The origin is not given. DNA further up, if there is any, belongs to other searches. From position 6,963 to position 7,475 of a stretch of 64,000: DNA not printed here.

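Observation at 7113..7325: Small secreted 2-Cys protein in the early region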

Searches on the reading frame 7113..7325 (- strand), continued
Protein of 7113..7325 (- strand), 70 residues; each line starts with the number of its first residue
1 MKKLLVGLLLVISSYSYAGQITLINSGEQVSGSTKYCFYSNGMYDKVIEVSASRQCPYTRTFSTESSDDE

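Call 70: fold_search(model_id=the predicted structure, library=pdb)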
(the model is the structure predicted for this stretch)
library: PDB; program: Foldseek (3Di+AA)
matches with E <= 10: 812; with E <= 0.001: 0
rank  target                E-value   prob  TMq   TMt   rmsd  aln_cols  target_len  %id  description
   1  7ur8                  6.3e-02  1.00  0.44  0.43   2.7        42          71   24  170_h_ob, a small beta-barrel de novo designed protein (released 2023-03-22)
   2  9beb_B                8.6e-02  0.99  0.46  0.47   4.6        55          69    9  Tungstate binding protein (Tungbindin) from Eubacterium limosum with eight Tungstates bound (released 2024-09-04)
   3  9bed_A                1.2e-01  0.99  0.46  0.44   4.6        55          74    9  Tungstate binding protein (Tungbindin) from Eubacterium limosum with eight molybdates bound (released 2024-09-04)
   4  9beb_A                1.4e-01  0.98  0.47  0.47   4.6        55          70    9  Tungstate binding protein (Tungbindin) from Eubacterium limosum with eight Tungstates bound (released 2024-09-04)
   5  1guo_C                1.4e-01  0.98  0.45  0.47   4.7        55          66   13  MopII from Clostridium pasteurianum complexed with molybdate (released 2002-02-08)
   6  6yir                  1.4e-01  0.92  0.43  0.11  10.4        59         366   19  Crystal structure of Bacillus subtilis MsmX ATPase (released 2020-11-18)
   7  9beb_E                1.5e-01  0.98  0.47  0.46   4.6        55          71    9  Tungstate binding protein (Tungbindin) from Eubacterium limosum with eight Tungstates bound (released 2024-09-04)
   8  1gug_A                1.9e-01  0.97  0.46  0.48   5.6        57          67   14  MopII from Clostridium pasteurianum complexed with tungstate (released 2002-02-08)
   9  9bel_B                2.1e-01  0.97  0.47  0.46   4.4        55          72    9  Tungstate binding protein (Tungbindin) from Eubacterium limosum with five Tungstates bound (released 2024-09-04)
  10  6l7o_S                2.2e-01  0.63  0.32  0.35  11.9        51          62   14  cryo-EM structure of cyanobacteria Fd-NDH-1L complex (released 2020-02-19)
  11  4tqu_S                3.0e-01  0.77  0.39  0.09   7.3        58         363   14  Crystal structure of a bacterial ABC transporter involved in the import of the acidic polysaccharide alginate (released 2015-07-22)
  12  8yb5_A                3.2e-01  0.96  0.38  0.08   2.0        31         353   13  SARS-CoV-2 DMV nsp3-4 pore complex (consensus-pore, C6 symmetry) (released 2024-06-19)
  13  6bz0_D                3.6e-01  0.97  0.35  0.06   1.7        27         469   26  1.83 Angstrom Resolution Crystal Structure of Dihydrolipoyl Dehydrogenase from Acinetobacter baumannii in Complex with (released 2018-01-03)
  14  1o7l_D                4.1e-01  0.92  0.44  0.14   3.4        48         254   12  Molybdate-activated form of ModE from Escherichia coli (released 2003-02-20)
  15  1o7l_C                4.1e-01  0.92  0.44  0.14   3.2        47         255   15  Molybdate-activated form of ModE from Escherichia coli (released 2003-02-20)
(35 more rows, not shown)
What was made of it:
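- Tried and rejected: Foldseek against the PDB: best E 0.06 (call 70).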

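Call 72: search_protein_families(library=phrogs, proteins=[L024:2774-3988:+, L024:5137-6153:-, L024:6172-6516:-, L024:7187-9355:-, L024:9348-9731:-, L024:9903-10445:-, L024:10459-11262:-, L024:11529-11975:-, L024:14316-14798:-, L024:14827-15402:-], max_evalue=0.001)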
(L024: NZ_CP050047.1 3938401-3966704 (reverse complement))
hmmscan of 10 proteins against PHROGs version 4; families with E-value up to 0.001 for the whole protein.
L024:2774-3988:+ (404 aa): 2 families
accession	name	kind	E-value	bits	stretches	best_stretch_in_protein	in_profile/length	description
phrog_1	-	integration and excision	1.1e-36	128.4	1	10-376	113-425/611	integrase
phrog_216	-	integration and excision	7e-05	23.1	1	232-376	71-215/301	integrase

L024:5137-6153:- (338 aa): 1 family
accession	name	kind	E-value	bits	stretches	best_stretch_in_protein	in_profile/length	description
phrog_29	-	head and packaging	5.7e-10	39.9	1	24-334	50-358/439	major head protein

L024:6172-6516:- (114 aa): 0 families

L024:7187-9355:- (722 aa): 2 families
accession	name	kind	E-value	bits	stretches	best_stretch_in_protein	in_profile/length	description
phrog_5255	-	tail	3e-10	40.5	1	6-264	2-290/800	tail length tape measure protein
phrog_36805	-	tail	8.4e-10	40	1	6-143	3-124/303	tail length tape measure protein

L024:9348-9731:- (127 aa): 0 families

L024:9903-10445:- (180 aa): 0 families

L024:10459-11262:- (267 aa): 5 families
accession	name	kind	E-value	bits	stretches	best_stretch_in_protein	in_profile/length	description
phrog_428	-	DNA, RNA and nucleotide metabolism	8.9e-06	26.1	1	6-108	85-187/455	replication initiation protein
phrog_186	-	DNA, RNA and nucleotide metabolism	3.7e-05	24.6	1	3-107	14-103/308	DnaD-like helicase loader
phrog_391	-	DNA, RNA and nucleotide metabolism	4.7e-05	24.2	1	29-168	15-140/298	replication initiation O-like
phrog_270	-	DNA, RNA and nucleotide metabolism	7.2e-05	23.3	1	30-128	46-138/383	replication initiation protein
phrog_8102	-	DNA, RNA and nucleotide metabolism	9.3e-05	22.7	1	26-88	31-95/337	replication initiation protein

L024:11529-11975:- (148 aa): 0 families

L024:14316-14798:- (160 aa): 1 family
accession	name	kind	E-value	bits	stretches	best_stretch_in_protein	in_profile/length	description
phrog_32015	-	unknown function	0.00033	21.5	1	10-70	5-65/155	-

L024:14827-15402:- (191 aa): 0 families

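Call 74: find_encoding_contigs(protein=P0011, flank=5000, max_places=2)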
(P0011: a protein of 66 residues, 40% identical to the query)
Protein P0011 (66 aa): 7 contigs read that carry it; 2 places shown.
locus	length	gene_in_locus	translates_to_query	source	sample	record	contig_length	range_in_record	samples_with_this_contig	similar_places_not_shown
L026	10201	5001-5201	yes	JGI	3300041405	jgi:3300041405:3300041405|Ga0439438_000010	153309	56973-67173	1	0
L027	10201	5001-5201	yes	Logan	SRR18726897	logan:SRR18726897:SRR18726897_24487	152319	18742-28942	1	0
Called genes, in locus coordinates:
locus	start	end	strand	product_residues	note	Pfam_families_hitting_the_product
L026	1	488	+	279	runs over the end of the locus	PF00145:DNA_methylase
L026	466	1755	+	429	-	PF01068:DNA_ligase_A_M (faint)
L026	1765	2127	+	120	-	-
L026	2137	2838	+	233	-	-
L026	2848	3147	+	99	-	-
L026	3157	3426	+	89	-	-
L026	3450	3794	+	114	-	-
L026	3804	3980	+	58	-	-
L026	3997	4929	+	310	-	PF04381:RdgC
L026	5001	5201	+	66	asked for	-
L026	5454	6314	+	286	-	-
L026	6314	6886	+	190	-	-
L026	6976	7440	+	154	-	-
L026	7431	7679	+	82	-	-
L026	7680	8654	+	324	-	-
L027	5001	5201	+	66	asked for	-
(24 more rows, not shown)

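Call 75: find_encoding_contigs(protein=P0152, flank=7000, max_places=2)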
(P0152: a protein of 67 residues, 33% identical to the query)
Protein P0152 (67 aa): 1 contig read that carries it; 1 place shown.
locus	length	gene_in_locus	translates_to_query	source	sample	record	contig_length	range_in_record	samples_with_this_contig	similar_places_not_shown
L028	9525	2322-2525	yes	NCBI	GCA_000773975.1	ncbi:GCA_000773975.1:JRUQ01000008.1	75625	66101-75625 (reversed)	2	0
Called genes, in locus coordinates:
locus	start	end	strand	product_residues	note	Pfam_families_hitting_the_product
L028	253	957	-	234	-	PF05869:Dam, PF02796:HTH_7 (weak)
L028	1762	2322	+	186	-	PF00589:Phage_integrase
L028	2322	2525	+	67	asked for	-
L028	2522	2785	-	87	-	-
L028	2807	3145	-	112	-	PF07377:DUF1493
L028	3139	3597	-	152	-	PF26636:DUF8209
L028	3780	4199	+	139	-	-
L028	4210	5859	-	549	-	PF00589:Phage_integrase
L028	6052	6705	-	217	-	PF00563:EAL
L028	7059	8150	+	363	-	PF01926:MMR_HSR1, PF02421:FeoB_N, PF06071:YchF-GTPase_C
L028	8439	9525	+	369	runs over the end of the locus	PF01527:HTH_Tnp_1, PF13276:HTH_21, PF00665:rve, PF13683:rve_3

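Call 76: search_protein_families(library=ncbifam, proteins=[L015:7436-7996:+, L028:1762-2322:+, L015:8213-8488:-, L020:7231-7521:-, L020:7532-7942:-], max_evalue=0.01)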
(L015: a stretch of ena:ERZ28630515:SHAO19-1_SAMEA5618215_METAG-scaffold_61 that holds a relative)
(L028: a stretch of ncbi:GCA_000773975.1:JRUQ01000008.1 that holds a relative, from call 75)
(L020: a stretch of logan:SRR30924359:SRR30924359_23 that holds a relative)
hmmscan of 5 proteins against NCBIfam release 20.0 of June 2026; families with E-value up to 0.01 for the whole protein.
L015:7436-7996:+ (186 aa): 7 families
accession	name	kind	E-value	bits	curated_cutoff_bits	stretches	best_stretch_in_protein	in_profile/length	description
NF040815.2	recomb_XerA_Arch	equivalog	3.9e-16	59.4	220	1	4-177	94-259/263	site-specific tyrosine recombinase/integron integrase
TIGR02249.1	integrase_gron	subfamily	3.7e-09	36.4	265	1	107-172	236-300/315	integron integrase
TIGR02225.1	recomb_XerD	equivalog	1.9e-08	34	329.6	1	5-176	102-278/290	site-specific tyrosine recombinase XerD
TIGR02224.1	recomb_XerC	equivalog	3e-07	30.1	335.15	1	28-177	129-282/295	tyrosine recombinase XerC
NF011946.0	PRK15417.1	equivalog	4.5e-05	22.8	435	0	112-179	256-321/337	integron integrase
NF003462.0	PRK05084.1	equivalog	0.0003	19.6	267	1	39-184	209-356/360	tyrosine recombinase XerS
NF001399.0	PRK00283.1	subfamily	0.001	18.4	279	1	35-172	144-283/300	tyrosine recombinase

L028:1762-2322:+ (186 aa): 7 families
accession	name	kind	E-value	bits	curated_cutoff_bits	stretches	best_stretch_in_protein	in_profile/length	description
NF040815.2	recomb_XerA_Arch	equivalog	1.5e-16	60.7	220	1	14-181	100-263/263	site-specific tyrosine recombinase/integron integrase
TIGR02225.1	recomb_XerD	equivalog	1e-09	38.2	329.6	1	34-182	131-284/290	site-specific tyrosine recombinase XerD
TIGR02224.1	recomb_XerC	equivalog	4.5e-09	36.1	335.15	1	32-182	133-287/295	tyrosine recombinase XerC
TIGR02249.1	integrase_gron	subfamily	1.2e-07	31.5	265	1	127-184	255-312/315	integron integrase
NF001399.0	PRK00283.1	subfamily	1.9e-07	30.6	279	1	14-181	117-292/300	tyrosine recombinase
NF011946.0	PRK15417.1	equivalog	8.3e-05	21.9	435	0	35-83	139-185/337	integron integrase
NF007371.0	PRK09871.1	subfamily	0.0054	16.3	222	1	39-169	38-171/198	tyrosine-type DNA invertase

L015:8213-8488:- (91 aa): 0 families

L020:7231-7521:- (96 aa): 0 families

L020:7532-7942:- (136 aa): 0 families

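Call 91: search_protein_families(library=padloc, proteins=[L019:7279-8790:-, L020:7231-7521:-, L020:7532-7942:-, L020:7992-8543:-, L020:8687-9184:-, L020:9208-9774:-, L028:2807-3145:-, L028:3139-3597:-, L024:14316-14798:-, L024:14827-15402:-], max_evalue=0.001)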
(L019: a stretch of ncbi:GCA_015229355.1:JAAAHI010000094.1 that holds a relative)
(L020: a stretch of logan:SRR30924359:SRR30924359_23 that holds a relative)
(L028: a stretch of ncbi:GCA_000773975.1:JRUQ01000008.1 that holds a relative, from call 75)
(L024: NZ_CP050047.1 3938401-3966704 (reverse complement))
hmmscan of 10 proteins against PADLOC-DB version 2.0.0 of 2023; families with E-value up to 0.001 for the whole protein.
L019:7279-8790:- (503 aa): 4 families
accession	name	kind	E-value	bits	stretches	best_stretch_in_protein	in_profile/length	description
PDLC04968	PDC-S25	-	1.4e-160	533.8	1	2-502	9-515/517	-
PDLC04967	PDC-S25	-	4.2e-53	179.1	1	1-500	1-525/528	-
PDLC00407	ThsA1|ThsA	-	3.4e-16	56.9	1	114-303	79-275/478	STALD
PDLC00409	ThsA1|ThsA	-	5e-13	47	1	113-240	79-212/242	STALD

L020:7231-7521:- (96 aa): 0 families

L020:7532-7942:- (136 aa): 0 families

L020:7992-8543:- (183 aa): 0 families

L020:8687-9184:- (165 aa): 0 families

L020:9208-9774:- (188 aa): 0 families

L028:2807-3145:- (112 aa): 0 families

L028:3139-3597:- (152 aa): 0 families

L024:14316-14798:- (160 aa): 0 families

L024:14827-15402:- (191 aa): 0 families
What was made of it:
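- In one E. coli island it lies beside PDC-S25 (E 1.4e-160, call 91).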

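Call 92: search_protein_families(library=pfam, proteins=[L019:7279-8790:-, L020:7231-7521:-, L020:7532-7942:-, L020:7992-8543:-, L020:8687-9184:-, L020:9208-9774:-, L015:8213-8488:-, L024:14316-14798:-, L024:14827-15402:-, L028:2522-2785:-], max_evalue=0.001)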
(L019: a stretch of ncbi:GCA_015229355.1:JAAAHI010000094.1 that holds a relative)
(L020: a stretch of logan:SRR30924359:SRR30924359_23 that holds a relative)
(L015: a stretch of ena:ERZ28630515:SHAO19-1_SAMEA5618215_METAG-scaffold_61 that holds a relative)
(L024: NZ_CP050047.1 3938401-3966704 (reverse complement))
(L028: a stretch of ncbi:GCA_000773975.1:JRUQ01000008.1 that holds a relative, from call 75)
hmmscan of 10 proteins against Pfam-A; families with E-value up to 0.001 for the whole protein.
L019:7279-8790:- (503 aa): 1 family
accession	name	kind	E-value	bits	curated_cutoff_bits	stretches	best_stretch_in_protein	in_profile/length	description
PF13289.12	SIR2_2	-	1e-18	68.2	24.5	1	142-238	2-106/141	SIR2-like domain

L020:7231-7521:- (96 aa): 0 families

L020:7532-7942:- (136 aa): 0 families

L020:7992-8543:- (183 aa): 0 families

L020:8687-9184:- (165 aa): 0 families

L020:9208-9774:- (188 aa): 0 families

L015:8213-8488:- (91 aa): 0 families

L024:14316-14798:- (160 aa): 0 families

L024:14827-15402:- (191 aa): 0 families

L028:2522-2785:- (87 aa): 0 families

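Call 95: find_encoding_contigs(protein=P0079, flank=4000, max_places=1)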
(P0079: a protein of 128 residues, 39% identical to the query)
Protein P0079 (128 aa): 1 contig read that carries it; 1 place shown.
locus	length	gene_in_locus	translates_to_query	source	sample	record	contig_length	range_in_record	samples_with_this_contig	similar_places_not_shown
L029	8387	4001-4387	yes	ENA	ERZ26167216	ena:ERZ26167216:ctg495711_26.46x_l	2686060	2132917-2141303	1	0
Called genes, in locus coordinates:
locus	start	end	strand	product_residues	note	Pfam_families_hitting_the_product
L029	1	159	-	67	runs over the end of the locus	-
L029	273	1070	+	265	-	PF01381:HTH_3 (weak), PF00717:Peptidase_S24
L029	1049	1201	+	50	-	-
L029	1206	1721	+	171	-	-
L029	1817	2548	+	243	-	-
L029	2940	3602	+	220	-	-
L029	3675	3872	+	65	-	-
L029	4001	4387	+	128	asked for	-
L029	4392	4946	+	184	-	-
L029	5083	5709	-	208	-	PF22722:NA-iREase1 (weak)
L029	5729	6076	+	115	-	-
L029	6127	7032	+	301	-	PF02086:MethyltransfD12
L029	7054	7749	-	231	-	-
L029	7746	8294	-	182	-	PF01510:Amidase_2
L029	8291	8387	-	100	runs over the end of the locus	-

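Call 96: find_encoding_contigs(protein=P0099, flank=4000, max_places=1)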
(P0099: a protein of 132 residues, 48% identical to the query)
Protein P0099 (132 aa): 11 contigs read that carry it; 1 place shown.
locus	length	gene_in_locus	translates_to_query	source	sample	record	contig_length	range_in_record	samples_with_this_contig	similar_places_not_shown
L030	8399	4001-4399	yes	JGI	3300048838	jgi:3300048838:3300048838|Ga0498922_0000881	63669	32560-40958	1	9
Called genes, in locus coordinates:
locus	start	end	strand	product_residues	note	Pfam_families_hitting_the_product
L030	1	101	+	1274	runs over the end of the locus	PF13289:SIR2_2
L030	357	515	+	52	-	-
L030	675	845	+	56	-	-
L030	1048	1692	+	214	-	PF03167:UDG (weak)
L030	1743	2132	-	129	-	-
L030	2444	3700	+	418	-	-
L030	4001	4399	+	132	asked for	PF24910:Ig_SIBA-E_3rd (faint)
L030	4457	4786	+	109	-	-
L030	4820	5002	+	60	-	-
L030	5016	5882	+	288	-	-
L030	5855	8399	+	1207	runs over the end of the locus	PF00176:SNF2-rel_dom, PF00270:DEAD, PF04851:ResIII, PF00271:Helicase_C, PF13020:NOV_C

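Call 97: find_encoding_contigs(protein=P0141, flank=4000, max_places=1)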
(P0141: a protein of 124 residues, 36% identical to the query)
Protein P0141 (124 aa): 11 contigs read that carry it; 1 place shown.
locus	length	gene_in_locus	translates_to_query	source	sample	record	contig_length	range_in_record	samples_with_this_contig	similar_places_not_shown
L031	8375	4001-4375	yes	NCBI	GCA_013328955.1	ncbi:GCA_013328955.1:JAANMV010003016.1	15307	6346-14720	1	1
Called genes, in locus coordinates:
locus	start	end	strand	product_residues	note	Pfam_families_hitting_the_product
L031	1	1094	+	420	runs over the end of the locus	PF13768:VWA_3, PF00092:VWA, PF13519:VWA_2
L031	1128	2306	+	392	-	-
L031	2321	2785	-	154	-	PF15919:HicB_lk_antitox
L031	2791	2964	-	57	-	PF07927:HicA_toxin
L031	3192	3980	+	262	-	PF04542:Sigma70_r2, PF04545:Sigma70_r4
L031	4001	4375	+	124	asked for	-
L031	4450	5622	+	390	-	PF19888:DUF6361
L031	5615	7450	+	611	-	PF13091:PLDc_2 (weak)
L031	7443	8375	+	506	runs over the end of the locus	?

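Call 98: search_protein_families(library=padloc, proteins=[L031:4450-5622:+, L031:5615-7450:+, L031:7443-8375:+, L030:5016-5882:+, L030:5855-8399:+, L030:2444-3700:+, L029:4392-4946:+, L007:2041-2883:-, L007:2883-4013:-, L007:4858-5691:-], max_evalue=0.00001)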
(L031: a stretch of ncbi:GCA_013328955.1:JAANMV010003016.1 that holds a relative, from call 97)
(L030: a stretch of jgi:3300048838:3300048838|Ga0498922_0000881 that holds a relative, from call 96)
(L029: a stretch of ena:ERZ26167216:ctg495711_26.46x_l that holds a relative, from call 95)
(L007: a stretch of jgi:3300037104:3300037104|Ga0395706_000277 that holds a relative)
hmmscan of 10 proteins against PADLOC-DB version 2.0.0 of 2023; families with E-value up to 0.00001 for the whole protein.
L031:4450-5622:+ (390 aa): 1 family
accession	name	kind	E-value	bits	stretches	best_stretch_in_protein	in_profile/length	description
PDLC03828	ZacA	-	3.5e-131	436.4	1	1-384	18-395/396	-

L031:5615-7450:+ (611 aa): 1 family
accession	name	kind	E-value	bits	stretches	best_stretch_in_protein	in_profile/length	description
PDLC03829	ZacB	-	2.5e-176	586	1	1-608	1-584/586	-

L031:7443-8375:+ (311 aa): 2 families
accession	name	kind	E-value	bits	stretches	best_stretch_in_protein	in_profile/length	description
PDLC03830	ZacC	-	3.1e-109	365.1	1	9-310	6-296/1019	-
PDLC04556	PDC-M27C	-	1.3e-07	28.4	0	38-88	55-101/892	-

L030:5016-5882:+ (288 aa): 1 family
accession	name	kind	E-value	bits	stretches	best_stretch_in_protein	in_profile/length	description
PDLC04425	PDC-M11B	-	6.6e-06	24.7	0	13-49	5-42/132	-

L030:5855-8399:+ (848 aa): 46 families (the best 25 are shown)
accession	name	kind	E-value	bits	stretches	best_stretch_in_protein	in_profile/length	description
PDLC00659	HmaA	-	0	1275.6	1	17-848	3-820/1176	SNF2 helicase / DEAD-box helicase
PDLC02620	DrmD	-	7.9e-112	373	1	117-708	98-648/1060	DrmD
PDLC02621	DrmD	-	2.2e-97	325.5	1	138-681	140-672/1040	DrmD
PDLC02500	BrxHI|BrxHII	-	7.5e-95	317.3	1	60-784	36-709/933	BrxHI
PDLC02504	BrxHI|BrxHII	-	8.2e-85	283.5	2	91-501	82-470/971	BrxHII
PDLC02572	DrmA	-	3.4e-66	221.9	1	137-677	136-666/1043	DrmA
PDLC02632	DrmD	-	4.1e-59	198.7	1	139-651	143-637/662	DrmD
PDLC02623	DrmD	-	2.1e-57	192.7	2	539-766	527-743/1040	DrmD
PDLC02634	DrmD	-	8.7e-55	183.9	1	120-681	93-624/900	DrmD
PDLC02633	DrmD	-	2e-54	182.8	1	132-642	140-631/839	DrmD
PDLC02619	DrmD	-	2.4e-47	159.6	2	108-494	22-401/872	DrmD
PDLC02624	DrmD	-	9.6e-44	147.9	1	156-677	1-511/652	DrmD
PDLC02840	DpdE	-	1.1e-38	131.2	2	112-306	153-322/1091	DpdE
PDLC02843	DpdE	-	1e-36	124.3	2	111-312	151-323/1091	DpdE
PDLC02853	DpdE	-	9.4e-33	111.2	2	98-468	77-458/985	DpdE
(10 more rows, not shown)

L030:2444-3700:+ (418 aa): 0 families

L029:4392-4946:+ (184 aa): 0 families

L007:2041-2883:- (280 aa): 0 families

L007:2883-4013:- (376 aa): 0 families

L007:4858-5691:- (277 aa): 0 families
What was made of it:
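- One soil homologue lies directly upstream of ZacABC (calls 97, 98).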
